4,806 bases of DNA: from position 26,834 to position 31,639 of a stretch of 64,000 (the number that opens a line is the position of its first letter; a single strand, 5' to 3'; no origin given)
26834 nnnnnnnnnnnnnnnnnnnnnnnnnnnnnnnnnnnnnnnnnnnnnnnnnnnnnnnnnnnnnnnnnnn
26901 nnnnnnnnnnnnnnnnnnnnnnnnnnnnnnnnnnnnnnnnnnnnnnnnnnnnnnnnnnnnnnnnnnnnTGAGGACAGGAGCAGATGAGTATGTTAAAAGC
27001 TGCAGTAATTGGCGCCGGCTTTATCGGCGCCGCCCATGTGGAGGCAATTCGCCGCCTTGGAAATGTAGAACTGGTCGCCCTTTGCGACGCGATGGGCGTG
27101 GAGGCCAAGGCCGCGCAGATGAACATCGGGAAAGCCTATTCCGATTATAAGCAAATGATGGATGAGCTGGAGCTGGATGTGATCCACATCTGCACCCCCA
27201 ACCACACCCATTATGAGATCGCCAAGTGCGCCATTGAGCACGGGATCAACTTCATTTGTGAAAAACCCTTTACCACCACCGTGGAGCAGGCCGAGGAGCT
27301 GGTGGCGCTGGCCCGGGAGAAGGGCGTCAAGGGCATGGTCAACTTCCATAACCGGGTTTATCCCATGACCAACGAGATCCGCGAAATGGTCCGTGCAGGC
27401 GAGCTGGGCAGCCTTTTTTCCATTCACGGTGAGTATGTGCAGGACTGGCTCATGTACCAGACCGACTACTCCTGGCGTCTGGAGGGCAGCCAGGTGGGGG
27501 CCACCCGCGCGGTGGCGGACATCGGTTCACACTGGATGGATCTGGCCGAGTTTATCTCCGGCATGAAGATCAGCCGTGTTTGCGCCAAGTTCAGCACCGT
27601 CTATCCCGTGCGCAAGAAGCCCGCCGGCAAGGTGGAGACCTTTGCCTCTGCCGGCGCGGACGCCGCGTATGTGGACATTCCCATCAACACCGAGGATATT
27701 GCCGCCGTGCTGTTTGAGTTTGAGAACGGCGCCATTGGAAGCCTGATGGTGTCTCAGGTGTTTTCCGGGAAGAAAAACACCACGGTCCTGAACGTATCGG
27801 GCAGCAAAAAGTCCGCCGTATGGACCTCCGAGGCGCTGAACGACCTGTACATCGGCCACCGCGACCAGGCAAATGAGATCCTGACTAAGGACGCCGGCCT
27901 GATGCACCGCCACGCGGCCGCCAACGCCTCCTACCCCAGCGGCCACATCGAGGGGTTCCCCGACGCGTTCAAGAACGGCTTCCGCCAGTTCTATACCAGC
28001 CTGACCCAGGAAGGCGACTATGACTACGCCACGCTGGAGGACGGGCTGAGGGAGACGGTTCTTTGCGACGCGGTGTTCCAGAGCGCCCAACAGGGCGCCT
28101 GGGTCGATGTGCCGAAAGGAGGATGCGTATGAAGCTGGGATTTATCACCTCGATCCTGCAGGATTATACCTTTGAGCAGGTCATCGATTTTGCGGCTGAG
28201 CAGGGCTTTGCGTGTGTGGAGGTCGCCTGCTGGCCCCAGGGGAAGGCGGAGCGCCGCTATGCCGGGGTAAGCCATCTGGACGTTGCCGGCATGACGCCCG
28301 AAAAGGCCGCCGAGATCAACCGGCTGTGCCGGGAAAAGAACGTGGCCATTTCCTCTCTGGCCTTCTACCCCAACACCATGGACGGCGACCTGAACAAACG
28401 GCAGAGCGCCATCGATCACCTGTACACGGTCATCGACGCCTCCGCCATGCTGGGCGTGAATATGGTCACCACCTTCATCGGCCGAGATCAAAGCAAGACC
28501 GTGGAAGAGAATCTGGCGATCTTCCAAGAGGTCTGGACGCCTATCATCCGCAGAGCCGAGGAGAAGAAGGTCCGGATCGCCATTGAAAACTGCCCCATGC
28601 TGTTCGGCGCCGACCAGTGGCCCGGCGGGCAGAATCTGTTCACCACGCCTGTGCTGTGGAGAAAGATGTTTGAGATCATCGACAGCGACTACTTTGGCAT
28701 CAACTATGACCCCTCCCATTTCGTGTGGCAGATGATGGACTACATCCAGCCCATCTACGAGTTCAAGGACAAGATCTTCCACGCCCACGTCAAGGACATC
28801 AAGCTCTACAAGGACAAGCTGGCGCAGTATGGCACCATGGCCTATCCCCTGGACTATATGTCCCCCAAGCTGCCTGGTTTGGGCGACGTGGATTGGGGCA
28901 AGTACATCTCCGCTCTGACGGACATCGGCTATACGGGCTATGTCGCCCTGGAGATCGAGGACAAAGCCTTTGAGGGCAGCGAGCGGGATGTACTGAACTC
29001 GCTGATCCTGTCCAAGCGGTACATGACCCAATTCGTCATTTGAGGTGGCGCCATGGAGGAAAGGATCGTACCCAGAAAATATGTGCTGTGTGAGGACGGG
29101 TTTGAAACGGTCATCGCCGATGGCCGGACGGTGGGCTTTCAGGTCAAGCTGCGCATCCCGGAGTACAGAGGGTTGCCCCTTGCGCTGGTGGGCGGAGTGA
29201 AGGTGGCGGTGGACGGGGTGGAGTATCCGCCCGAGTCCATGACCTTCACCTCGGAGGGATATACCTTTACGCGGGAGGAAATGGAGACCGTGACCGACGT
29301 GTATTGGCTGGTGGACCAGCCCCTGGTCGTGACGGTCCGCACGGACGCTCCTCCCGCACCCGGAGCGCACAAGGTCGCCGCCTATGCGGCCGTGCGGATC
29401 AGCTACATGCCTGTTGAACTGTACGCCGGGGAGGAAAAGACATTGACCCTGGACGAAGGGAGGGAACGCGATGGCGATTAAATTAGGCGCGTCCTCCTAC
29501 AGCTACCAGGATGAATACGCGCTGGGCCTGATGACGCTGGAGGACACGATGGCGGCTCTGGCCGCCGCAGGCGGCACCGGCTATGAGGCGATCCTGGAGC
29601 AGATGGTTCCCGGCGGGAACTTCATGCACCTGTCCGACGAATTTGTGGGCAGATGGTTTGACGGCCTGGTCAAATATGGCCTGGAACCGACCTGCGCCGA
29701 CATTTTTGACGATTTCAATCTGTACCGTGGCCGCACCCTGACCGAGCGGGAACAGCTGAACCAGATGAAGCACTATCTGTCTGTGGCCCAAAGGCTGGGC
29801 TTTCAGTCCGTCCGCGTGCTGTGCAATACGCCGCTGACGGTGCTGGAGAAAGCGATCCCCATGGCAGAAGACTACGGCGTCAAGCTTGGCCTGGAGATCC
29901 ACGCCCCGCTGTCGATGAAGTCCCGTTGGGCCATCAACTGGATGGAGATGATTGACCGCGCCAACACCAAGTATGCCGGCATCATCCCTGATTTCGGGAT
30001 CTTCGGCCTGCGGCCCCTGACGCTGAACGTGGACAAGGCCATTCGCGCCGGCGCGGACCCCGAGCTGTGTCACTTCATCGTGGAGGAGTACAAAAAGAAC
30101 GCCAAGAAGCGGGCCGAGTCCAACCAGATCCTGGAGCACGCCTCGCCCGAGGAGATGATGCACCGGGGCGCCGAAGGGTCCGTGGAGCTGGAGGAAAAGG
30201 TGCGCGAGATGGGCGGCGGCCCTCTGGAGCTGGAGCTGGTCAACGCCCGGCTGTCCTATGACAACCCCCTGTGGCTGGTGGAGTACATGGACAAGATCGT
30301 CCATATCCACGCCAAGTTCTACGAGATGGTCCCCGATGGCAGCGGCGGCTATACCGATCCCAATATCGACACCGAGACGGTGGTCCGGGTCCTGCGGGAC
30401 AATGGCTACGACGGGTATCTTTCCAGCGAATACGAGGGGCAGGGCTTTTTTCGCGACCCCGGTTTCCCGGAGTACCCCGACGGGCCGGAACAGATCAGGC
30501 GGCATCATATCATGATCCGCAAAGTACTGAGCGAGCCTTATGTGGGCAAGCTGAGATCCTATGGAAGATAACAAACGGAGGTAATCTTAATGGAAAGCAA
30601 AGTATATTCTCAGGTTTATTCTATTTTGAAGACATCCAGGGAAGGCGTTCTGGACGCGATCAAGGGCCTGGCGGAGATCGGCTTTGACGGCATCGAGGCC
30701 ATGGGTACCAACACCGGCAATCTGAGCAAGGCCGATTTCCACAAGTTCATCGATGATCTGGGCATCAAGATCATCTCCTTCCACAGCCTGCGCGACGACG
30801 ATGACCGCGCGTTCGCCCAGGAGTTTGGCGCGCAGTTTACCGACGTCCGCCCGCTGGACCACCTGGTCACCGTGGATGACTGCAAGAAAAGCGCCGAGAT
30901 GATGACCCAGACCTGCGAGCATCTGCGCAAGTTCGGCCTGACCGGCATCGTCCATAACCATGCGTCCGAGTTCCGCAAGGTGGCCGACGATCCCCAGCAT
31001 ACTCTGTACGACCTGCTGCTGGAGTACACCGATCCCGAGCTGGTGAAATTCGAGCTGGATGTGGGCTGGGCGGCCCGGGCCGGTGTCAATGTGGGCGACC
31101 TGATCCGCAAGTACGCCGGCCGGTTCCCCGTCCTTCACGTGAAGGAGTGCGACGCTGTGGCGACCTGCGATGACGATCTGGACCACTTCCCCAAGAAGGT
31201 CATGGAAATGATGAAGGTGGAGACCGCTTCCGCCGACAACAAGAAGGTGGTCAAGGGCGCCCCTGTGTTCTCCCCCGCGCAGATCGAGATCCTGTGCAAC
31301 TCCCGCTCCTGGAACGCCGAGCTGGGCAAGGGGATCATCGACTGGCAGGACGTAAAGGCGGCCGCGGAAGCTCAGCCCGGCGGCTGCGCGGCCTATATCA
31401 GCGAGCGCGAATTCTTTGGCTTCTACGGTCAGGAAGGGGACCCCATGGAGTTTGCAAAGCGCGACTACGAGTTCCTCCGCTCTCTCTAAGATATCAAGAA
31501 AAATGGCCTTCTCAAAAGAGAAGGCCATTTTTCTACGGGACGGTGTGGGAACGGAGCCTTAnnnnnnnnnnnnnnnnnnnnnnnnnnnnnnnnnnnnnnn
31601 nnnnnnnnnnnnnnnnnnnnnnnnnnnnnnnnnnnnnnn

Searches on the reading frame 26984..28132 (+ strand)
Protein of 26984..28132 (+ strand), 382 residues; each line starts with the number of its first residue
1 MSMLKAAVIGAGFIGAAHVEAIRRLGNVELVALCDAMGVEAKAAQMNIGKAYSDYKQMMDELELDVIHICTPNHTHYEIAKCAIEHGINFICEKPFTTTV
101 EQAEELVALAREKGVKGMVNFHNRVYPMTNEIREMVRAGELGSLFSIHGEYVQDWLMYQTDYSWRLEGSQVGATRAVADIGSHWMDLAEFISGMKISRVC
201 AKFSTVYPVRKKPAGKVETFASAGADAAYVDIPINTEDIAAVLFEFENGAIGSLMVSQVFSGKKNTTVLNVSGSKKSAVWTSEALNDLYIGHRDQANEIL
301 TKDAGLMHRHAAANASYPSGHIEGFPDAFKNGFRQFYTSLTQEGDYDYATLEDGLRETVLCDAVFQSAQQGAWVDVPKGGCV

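Call 26: search_protein_families(library=pfam, proteins=[window:26984-28132:+], max_evalue=0.001)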
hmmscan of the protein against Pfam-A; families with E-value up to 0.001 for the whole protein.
window:26984-28132:+ (382 aa): 5 families
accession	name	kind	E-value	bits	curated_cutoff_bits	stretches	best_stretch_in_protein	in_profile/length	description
PF01408.29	GFO_IDH_MocA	-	3.6e-29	102.3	24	1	5-121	2-120/120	Oxidoreductase family, NAD-binding Rossmann fold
PF22725.1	GFO_IDH_MocA_C3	-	1.6e-23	83.5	27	1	131-278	3-123/124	GFO/IDH/MocA C-terminal domain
PF02894.22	GFO_IDH_MocA_C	-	1.5e-21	77.7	22.9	1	133-376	1-218/218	Oxidoreductase family, C-terminal alpha/beta domain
PF03447.22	NAD_binding_3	-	7.1e-06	27.2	24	1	10-117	1-113/116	Homoserine dehydrogenase, NAD binding domain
PF03435.24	Sacchrp_dh_NADP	-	1.8e-05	25.5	25.1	1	8-111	3-122/129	Saccharopine dehydrogenase NADP binding domain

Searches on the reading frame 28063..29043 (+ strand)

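Call 26: search_protein_families(library=pfam, proteins=[window:28063-29043:+], max_evalue=0.001)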
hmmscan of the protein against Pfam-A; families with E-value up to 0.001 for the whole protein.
window:28063-29043:+ (326 aa): 1 family
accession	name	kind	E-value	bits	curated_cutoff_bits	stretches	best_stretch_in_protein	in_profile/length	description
PF01261.30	AP_endonuc_2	-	2.7e-38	132.5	31.1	1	41-302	1-233/249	Xylose isomerase-like TIM barrel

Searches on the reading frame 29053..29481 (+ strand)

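Call 26: search_protein_families(library=pfam, proteins=[window:29053-29481:+], max_evalue=0.001)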
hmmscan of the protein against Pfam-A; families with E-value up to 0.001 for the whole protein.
window:29053-29481:+ (142 aa): 1 family
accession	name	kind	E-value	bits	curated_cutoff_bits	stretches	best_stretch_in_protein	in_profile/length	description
PF19906.4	CGDB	-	1.5e-30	105.7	27.6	1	9-118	3-112/112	C-glycoside deglycosidase beta subunit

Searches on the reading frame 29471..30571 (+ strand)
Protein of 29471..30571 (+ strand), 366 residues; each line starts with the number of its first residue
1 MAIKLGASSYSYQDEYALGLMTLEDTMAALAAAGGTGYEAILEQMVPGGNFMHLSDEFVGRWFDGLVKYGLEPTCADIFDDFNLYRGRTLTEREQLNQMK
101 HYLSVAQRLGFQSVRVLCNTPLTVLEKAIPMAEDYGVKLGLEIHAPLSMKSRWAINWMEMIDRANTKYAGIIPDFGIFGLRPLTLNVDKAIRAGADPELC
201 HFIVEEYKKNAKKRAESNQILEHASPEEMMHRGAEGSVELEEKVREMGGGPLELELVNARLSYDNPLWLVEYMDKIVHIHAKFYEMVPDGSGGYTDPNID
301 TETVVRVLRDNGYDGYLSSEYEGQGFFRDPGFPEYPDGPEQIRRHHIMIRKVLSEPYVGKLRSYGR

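Call 26: search_protein_families(library=pfam, proteins=[window:29471-30571:+], max_evalue=0.001)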
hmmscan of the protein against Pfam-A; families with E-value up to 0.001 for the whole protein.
window:29471-30571:+ (366 aa): 1 family
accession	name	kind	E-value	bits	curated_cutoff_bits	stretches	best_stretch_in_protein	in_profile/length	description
PF01261.30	AP_endonuc_2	-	3.9e-16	59.9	31.1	2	28-260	2-233/249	Xylose isomerase-like TIM barrel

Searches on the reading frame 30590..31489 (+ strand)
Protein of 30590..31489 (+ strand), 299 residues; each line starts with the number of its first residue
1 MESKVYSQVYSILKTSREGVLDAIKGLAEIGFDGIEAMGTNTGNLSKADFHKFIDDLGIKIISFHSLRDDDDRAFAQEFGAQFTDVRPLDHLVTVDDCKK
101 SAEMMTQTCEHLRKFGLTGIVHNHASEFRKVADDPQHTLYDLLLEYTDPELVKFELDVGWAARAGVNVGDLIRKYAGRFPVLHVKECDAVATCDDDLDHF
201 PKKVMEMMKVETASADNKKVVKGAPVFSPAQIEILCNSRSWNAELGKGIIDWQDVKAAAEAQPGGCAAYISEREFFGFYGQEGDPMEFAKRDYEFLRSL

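Call 26: search_protein_families(library=pfam, proteins=[window:30590-31489:+], max_evalue=0.001)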
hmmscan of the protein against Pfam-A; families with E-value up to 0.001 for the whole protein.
window:30590-31489:+ (299 aa): 1 family
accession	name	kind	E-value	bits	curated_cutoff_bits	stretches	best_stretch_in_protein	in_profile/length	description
PF01261.30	AP_endonuc_2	-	7.8e-08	32.7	31.1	1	27-258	4-215/249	Xylose isomerase-like TIM barrel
